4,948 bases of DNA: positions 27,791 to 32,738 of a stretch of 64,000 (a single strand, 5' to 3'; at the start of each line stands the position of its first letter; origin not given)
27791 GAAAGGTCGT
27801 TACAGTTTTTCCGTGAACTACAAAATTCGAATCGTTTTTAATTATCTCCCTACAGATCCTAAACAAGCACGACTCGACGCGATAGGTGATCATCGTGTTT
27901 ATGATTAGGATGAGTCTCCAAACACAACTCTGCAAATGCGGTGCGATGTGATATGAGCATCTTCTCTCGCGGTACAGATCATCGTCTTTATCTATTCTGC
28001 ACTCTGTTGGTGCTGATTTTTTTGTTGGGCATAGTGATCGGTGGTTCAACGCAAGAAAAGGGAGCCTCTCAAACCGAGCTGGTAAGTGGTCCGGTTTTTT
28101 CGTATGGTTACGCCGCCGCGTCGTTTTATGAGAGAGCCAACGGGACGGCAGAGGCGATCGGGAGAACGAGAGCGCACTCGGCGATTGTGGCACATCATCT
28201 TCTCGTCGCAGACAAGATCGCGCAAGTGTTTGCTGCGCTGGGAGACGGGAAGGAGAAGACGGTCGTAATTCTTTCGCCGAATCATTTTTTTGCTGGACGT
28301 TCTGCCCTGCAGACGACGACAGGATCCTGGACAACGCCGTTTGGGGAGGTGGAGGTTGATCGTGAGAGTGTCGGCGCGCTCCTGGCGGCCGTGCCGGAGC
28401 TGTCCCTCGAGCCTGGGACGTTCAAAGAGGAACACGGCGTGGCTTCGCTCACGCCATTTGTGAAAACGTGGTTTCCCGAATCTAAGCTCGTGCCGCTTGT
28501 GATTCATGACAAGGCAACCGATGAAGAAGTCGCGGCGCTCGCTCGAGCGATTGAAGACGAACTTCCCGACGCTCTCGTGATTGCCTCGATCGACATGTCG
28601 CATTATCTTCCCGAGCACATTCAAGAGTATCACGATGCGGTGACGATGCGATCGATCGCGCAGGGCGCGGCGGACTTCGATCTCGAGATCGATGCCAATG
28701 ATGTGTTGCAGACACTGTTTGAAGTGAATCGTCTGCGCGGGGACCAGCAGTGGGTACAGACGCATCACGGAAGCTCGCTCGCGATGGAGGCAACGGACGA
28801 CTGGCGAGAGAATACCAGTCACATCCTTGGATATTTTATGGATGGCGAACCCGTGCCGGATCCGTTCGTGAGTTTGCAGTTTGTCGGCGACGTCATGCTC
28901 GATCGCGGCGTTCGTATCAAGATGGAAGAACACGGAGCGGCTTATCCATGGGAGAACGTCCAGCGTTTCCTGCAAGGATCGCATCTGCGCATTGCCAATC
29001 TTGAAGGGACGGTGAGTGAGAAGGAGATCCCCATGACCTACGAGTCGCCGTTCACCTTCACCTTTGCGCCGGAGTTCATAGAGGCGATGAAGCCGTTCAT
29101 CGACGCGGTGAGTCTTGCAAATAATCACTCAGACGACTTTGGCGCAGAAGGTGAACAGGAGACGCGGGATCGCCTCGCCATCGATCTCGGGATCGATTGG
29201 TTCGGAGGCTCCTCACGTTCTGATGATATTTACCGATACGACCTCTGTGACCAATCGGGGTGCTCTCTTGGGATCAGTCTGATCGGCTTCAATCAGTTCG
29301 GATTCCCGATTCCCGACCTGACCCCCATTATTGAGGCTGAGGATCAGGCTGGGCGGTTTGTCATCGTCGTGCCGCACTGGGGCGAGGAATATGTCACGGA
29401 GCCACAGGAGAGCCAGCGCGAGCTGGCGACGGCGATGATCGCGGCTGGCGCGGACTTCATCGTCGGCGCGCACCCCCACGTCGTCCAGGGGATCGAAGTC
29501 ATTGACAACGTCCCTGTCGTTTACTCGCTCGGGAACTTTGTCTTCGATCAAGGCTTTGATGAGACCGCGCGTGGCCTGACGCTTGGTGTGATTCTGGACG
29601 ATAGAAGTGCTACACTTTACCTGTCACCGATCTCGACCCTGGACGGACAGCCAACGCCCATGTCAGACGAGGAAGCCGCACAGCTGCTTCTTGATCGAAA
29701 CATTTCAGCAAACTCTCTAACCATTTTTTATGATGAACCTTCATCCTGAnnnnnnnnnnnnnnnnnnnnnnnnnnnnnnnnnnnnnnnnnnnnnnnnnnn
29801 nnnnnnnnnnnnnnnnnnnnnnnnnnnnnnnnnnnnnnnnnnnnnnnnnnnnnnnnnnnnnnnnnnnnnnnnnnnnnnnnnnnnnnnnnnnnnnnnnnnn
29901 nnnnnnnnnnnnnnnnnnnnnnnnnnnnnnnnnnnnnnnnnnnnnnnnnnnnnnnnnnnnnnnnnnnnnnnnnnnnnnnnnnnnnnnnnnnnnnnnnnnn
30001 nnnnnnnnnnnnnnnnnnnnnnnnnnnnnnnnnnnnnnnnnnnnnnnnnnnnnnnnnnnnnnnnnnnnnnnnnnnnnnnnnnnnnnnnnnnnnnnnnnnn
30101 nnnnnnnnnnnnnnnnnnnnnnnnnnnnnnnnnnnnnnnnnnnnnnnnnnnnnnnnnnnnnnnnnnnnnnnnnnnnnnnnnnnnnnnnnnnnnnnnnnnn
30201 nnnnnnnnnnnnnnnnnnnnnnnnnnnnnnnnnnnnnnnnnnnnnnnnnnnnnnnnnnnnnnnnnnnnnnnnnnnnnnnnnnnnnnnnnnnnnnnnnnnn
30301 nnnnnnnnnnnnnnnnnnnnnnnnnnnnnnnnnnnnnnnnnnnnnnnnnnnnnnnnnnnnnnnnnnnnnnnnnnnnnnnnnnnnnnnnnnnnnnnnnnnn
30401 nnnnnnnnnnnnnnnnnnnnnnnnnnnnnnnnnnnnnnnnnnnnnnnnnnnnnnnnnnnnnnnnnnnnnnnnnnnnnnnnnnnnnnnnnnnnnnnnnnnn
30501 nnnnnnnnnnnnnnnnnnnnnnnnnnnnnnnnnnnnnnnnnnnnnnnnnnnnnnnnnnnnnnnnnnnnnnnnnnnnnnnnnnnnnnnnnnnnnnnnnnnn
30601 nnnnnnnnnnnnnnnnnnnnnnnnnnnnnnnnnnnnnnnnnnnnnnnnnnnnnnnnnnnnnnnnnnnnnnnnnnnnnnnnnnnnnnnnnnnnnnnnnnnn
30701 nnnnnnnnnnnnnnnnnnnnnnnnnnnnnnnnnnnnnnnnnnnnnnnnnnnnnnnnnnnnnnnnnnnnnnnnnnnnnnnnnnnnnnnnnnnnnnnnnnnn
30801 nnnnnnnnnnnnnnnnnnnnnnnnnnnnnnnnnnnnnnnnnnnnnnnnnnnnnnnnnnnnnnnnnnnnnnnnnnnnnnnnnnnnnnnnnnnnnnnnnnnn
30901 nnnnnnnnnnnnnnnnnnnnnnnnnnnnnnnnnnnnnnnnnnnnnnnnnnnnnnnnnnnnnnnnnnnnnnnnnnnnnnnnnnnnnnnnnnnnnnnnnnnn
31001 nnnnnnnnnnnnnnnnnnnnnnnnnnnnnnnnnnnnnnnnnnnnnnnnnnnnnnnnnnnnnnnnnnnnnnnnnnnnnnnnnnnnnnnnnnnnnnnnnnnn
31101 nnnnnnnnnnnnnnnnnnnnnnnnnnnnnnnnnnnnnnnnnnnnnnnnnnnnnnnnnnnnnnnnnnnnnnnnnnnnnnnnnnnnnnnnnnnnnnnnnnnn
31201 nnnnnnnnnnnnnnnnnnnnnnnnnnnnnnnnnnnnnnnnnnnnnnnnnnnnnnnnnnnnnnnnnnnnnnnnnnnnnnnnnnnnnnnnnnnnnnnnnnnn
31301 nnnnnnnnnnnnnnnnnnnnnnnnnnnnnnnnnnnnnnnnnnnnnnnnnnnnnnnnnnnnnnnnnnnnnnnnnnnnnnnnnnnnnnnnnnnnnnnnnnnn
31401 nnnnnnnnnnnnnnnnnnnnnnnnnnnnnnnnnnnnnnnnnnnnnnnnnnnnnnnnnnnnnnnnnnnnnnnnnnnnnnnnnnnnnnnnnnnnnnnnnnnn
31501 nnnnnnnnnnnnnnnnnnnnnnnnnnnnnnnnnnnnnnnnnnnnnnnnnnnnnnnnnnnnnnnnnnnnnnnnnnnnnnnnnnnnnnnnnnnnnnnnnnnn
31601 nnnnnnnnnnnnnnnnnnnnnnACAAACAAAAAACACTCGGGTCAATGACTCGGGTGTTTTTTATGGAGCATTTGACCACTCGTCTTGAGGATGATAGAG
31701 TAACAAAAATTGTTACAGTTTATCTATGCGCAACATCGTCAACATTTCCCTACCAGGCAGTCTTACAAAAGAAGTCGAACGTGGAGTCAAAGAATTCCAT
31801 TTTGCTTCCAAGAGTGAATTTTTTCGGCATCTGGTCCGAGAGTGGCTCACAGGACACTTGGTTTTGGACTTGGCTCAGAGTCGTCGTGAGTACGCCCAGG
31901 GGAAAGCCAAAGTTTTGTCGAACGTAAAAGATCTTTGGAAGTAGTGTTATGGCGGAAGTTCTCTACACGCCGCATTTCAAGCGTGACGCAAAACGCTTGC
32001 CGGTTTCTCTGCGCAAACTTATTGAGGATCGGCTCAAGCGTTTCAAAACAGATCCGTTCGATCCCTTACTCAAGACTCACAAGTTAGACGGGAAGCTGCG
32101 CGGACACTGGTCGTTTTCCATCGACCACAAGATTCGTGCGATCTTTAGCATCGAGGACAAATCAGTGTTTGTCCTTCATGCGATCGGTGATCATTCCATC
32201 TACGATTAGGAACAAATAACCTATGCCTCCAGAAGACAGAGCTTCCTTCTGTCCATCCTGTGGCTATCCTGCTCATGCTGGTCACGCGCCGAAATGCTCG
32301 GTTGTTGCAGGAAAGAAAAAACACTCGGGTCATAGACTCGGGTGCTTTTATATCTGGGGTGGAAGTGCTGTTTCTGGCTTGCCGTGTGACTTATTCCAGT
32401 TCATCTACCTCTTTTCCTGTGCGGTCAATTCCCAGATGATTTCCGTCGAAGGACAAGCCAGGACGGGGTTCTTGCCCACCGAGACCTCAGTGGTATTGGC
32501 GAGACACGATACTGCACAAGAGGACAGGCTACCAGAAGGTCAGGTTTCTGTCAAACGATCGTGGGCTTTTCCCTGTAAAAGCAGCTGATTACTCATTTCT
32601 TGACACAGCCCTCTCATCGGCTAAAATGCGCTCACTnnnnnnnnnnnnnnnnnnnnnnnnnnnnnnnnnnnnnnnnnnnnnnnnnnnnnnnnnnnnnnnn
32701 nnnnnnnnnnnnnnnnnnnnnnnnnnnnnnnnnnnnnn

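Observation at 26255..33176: The str operon is split: ~6.9 kb of accessory genes sits between fusA and tuf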

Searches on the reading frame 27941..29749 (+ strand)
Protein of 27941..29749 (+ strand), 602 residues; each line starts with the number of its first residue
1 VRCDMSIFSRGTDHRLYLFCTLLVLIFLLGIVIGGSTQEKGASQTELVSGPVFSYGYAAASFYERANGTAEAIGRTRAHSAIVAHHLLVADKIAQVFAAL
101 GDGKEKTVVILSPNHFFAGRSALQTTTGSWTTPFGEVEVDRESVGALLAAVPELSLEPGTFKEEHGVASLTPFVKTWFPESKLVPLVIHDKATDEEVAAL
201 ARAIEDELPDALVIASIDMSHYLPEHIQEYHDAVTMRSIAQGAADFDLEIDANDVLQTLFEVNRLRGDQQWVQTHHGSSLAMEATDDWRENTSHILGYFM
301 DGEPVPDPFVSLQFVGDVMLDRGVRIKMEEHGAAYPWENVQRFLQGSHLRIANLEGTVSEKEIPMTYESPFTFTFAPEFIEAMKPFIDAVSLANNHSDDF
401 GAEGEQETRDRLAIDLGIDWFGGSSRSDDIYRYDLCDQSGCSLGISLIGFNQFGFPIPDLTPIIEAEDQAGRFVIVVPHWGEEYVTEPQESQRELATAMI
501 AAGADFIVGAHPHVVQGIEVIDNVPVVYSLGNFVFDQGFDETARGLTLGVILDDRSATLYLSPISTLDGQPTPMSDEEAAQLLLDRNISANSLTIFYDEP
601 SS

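Call 3: search_protein_families(library=pfam, proteins=[window:27941-29749:+], max_evalue=0.01)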
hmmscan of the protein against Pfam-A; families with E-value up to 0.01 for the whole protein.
window:27941-29749:+ (602 aa): 2 families
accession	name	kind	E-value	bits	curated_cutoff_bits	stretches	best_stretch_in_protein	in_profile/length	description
PF09587.15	PGA_cap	-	9.2e-54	183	27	2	464-537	183-255/255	Bacterial capsule synthesis protein PGA_cap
PF01875.22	Memo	-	2e-26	93.3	27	1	90-245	47-211/269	Memo-like protein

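Call 20: search_protein_families(library=ncbifam, proteins=[window:27941-29749:+], max_evalue=0.01)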
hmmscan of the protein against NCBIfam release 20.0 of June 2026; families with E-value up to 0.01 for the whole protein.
window:27941-29749:+ (602 aa): 3 families
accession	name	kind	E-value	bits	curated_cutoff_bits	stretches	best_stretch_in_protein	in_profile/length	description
TIGR04336.1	AmmeMemoSam_B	hypoth_equivalog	1.3e-29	103.3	26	1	93-243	54-208/270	AmmeMemoRadiSam system protein B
NF001987.0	PRK00782.1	equivalog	1.1e-17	64.2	295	1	93-240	54-200/267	MEMO1 family protein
NF038314.1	epimerase_MslH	equivalog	4.2e-11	41.9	700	1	475-535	255-317/439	lasso peptide C-terminal Trp epimerase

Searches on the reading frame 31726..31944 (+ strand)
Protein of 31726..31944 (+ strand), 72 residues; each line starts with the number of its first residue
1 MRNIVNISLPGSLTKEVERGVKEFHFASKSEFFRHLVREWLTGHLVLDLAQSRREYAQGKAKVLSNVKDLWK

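Call 3: search_protein_families(library=pfam, proteins=[window:31726-31944:+], max_evalue=0.01)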
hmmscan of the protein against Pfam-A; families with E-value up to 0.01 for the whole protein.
window:31726-31944:+ (72 aa): 1 family
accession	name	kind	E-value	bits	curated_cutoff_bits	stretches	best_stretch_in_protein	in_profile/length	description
PF01402.27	RHH_1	-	0.0014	18.9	20.5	1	5-41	2-37/39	Ribbon-helix-helix protein, copG family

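Call 20: search_protein_families(library=ncbifam, proteins=[window:31726-31944:+], max_evalue=0.01)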
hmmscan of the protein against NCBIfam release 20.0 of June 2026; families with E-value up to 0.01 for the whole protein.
window:31726-31944:+ (72 aa): 1 family
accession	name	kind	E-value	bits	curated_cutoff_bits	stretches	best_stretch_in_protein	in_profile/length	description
NF001884.0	PRK00630.1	subfamily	0.00059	20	119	1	6-43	14-51/148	nickel responsive regulator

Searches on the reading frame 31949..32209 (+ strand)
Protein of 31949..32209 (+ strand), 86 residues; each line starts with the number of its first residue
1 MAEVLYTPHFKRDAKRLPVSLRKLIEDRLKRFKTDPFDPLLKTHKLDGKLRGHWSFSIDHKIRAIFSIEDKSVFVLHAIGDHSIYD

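Call 3: search_protein_families(library=pfam, proteins=[window:31949-32209:+], max_evalue=0.01)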
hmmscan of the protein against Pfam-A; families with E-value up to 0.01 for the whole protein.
window:31949-32209:+ (86 aa): 4 families
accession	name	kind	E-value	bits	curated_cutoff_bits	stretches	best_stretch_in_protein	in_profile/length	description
PF06769.20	YoeB_toxin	-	1.9e-06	28.3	27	1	10-78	12-76/80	YoeB-like toxin of bacterial type II toxin-antitoxin system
PF15738.11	YafQ_toxin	-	4.9e-06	27.2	30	1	4-83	3-84/88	Bacterial toxin of type II toxin-antitoxin system, YafQ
PF05016.21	ParE_toxin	-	0.002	19.1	23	1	4-83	1-86/89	ParE toxin of type II toxin-antitoxin system, parDE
PF05015.19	HigB-like_toxin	-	0.0082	17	27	0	42-73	52-83/91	RelE-like toxin of type II toxin-antitoxin system HigB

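Call 20: search_protein_families(library=ncbifam, proteins=[window:31949-32209:+], max_evalue=0.01)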
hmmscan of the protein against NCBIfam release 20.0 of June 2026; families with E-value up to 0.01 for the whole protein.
window:31949-32209:+ (86 aa): 3 families
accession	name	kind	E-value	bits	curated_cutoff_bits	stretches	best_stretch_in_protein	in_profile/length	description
TIGR02116.1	toxin_Txe_YoeB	equivalog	1.2e-08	35.1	51.8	1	7-78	2-76/80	Txe/YoeB family addiction module toxin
TIGR02385.1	RelE_StbE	subfamily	1.2e-05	25.7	27.9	1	3-83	1-85/88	type II toxin-antitoxin system mRNA interferase toxin, RelE/StbE family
TIGR00053.1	TIGR00053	subfamily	0.00028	21.4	87.25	1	3-83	3-88/92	YafQ family addiction module toxin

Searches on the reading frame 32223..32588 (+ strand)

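Call 3: search_protein_families(library=pfam, proteins=[window:32223-32588:+], max_evalue=0.01)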
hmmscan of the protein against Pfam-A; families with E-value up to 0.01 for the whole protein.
window:32223-32588:+ (121 aa): 1 family
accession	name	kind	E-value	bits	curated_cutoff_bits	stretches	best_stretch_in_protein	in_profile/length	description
PF13240.11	Zn_Ribbon_1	-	0.0092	16.2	25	0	5-16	11-22/23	zinc-ribbon domain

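Call 20: search_protein_families(library=ncbifam, proteins=[window:32223-32588:+], max_evalue=0.01)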
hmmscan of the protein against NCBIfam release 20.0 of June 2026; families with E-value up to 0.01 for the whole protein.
window:32223-32588:+ (121 aa): 0 families

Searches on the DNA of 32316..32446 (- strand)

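Call 84: build_rna_model(alignment_id=A9, structure=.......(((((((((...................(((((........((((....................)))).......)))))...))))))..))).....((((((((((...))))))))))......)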
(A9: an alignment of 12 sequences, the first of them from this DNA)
Model R1 built from alignment A9 (12 sequences, 136 columns); structure: as given.
model positions 128; base pairs 28; branch points 1; effective number of sequences 2.74; information 0.59 bits per position. Calibrated on 0.2 Mb of random sequence (short: E-values are rough).
structure used (alignment columns):
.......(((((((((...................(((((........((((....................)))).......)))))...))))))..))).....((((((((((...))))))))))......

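Call 85: search_with_rna_model(model_id=R1, sources=[window, L001, L002, L003, L004, L005, L008, L009, L011, L012, L013, L017, L018, L022, L025, L029, L032, L045, L047, L053, L055, L081, L082, L083, L084, L085, L086, L087, L088, L089, L090, L091, L094, L095, L096, L098, L099, L100, L101, L102, L104, L105, L119, L120], max_evalue=0.1, make_alignment=true)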
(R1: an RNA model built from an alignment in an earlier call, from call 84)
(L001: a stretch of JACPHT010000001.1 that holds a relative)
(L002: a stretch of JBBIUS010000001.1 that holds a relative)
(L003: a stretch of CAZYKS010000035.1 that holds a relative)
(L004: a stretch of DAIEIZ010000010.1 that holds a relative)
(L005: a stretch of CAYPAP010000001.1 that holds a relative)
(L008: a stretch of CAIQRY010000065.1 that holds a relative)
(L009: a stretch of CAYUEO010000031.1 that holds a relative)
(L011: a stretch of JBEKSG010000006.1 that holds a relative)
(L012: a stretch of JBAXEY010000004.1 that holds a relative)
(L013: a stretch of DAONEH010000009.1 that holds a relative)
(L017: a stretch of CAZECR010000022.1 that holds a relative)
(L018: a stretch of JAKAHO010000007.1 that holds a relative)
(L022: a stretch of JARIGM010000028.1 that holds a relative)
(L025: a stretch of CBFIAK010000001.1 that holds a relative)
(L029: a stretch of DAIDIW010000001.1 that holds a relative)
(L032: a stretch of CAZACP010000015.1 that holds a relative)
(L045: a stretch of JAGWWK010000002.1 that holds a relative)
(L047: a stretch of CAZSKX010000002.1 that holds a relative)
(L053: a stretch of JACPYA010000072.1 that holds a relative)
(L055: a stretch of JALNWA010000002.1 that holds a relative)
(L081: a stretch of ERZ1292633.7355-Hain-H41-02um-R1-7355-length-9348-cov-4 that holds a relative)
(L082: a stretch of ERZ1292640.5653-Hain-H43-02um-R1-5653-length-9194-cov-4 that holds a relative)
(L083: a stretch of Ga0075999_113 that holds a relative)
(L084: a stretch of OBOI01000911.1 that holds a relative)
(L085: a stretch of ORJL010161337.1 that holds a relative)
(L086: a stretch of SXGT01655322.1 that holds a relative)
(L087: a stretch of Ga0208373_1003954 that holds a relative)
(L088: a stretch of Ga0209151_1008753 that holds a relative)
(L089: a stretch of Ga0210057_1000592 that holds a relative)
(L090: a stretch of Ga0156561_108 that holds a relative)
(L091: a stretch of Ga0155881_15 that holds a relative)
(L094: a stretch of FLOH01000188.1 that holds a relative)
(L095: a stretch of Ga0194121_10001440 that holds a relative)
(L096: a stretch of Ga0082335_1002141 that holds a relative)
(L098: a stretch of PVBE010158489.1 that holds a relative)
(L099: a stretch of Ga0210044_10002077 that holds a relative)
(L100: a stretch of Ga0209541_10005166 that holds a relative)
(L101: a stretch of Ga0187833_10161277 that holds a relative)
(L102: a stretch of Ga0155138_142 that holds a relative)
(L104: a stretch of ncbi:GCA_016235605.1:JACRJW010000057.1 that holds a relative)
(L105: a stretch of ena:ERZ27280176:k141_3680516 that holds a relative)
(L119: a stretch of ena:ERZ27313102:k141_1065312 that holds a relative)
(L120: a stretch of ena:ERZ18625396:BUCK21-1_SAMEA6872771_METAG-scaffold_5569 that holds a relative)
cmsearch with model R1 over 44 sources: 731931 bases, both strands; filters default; matches with E-value up to 0.1: 35.
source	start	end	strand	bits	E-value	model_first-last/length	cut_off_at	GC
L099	14665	14790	-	125.5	1.3e-25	1-128/128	no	0.47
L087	8235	8361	-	122.1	8.1e-25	1-128/128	no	0.49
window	32318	32446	-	117.1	1.1e-23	1-128/128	no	0.47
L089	14652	14778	-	115.1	3.1e-23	1-128/128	no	0.42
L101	470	598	-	115.1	3.3e-23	1-128/128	no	0.4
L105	9584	9711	-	108.9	8.7e-22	1-128/128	no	0.45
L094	11119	11248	-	106.2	3.5e-21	1-128/128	no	0.45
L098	8556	8684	-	101.9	3.4e-20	1-128/128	no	0.43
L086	7852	7977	-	100.1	9.2e-20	1-128/128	no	0.44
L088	1844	1969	-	97.6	3.4e-19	1-128/128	no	0.42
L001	13686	13811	-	95.8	8.5e-19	1-128/128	no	0.37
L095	11019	11148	-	93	3.8e-18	1-128/128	no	0.55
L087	6578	6632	-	34.5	0.0001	1-128/128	no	0.49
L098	8525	8585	+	31.3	0.00057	1-128/128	no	0.38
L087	8217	8264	+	31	0.00065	1-128/128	no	0.46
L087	6544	6607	+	29.3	0.0016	1-128/128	no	0.44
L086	7250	7294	+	28.4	0.0026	1-128/128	no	0.38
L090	8926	9010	+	26.8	0.0059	1-128/128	no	0.36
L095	10950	11049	+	26.5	0.0071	1-128/128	no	0.48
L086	7265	7362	-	26.5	0.0072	1-128/128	no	0.37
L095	289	395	-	26.2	0.0082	1-128/128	no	0.52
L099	14655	14694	+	26.1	0.0088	1-128/128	no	0.43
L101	451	499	+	26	0.0093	1-128/128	no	0.37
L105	9554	9614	+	25.7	0.011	1-128/128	no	0.48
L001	13661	13716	+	24.9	0.016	1-128/128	no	0.23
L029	12201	12292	-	24.6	0.019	1-128/128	no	0.55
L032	7982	8039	+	24.1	0.025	1-128/128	no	0.33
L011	13961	14024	-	24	0.026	1-128/128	no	0.39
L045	12166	12225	-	23.8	0.029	1-128/128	no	0.48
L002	7724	7827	-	23.6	0.032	1-128/128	no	0.31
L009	3363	3458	+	22.4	0.062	1-128/128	no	0.26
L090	8981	9091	-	21.5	0.098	1-128/128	no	0.35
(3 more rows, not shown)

Alignment A10: 35 matches aligned to the model, 199 columns, each read 5' to 3' on its own strand. Consensus structure (alignment columns), stored with it:
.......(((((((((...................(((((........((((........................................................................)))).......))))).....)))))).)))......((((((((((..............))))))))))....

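Call 86: search_with_rna_model(model_id=R1, sources=[window, L001, L086, L087, L088, L089, L094, L095, L098, L099, L101, L105], max_evalue=1e-10, make_alignment=true)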
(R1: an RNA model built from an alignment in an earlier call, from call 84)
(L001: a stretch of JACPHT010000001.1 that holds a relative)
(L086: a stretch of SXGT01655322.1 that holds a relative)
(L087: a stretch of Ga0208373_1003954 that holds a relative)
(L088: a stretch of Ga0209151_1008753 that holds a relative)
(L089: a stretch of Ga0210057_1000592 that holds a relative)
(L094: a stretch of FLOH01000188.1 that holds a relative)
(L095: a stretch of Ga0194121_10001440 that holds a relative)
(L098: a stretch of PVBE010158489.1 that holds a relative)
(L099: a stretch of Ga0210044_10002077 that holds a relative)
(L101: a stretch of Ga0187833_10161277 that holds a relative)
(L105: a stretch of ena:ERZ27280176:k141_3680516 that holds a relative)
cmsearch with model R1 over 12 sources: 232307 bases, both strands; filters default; matches with E-value up to 1e-10: 12.
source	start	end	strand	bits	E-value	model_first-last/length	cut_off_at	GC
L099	14665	14790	-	125.5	4.1e-26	1-128/128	no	0.47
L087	8235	8361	-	122.1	2.6e-25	1-128/128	no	0.49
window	32318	32446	-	117.1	3.6e-24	1-128/128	no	0.47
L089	14652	14778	-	115.1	1e-23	1-128/128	no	0.42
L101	470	598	-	115.1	1e-23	1-128/128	no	0.4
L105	9584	9711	-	108.9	2.8e-22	1-128/128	no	0.45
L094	11119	11248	-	106.2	1.1e-21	1-128/128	no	0.45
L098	8556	8684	-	101.9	1.1e-20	1-128/128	no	0.43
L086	7852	7977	-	100.1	2.9e-20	1-128/128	no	0.44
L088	1844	1969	-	97.6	1.1e-19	1-128/128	no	0.42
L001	13686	13811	-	95.8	2.7e-19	1-128/128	no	0.37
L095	11019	11148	-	93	1.2e-18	1-128/128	no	0.55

Alignment A11: 12 matches aligned to the model, 136 columns, each read 5' to 3' on its own strand. Consensus structure (alignment columns), stored with it:
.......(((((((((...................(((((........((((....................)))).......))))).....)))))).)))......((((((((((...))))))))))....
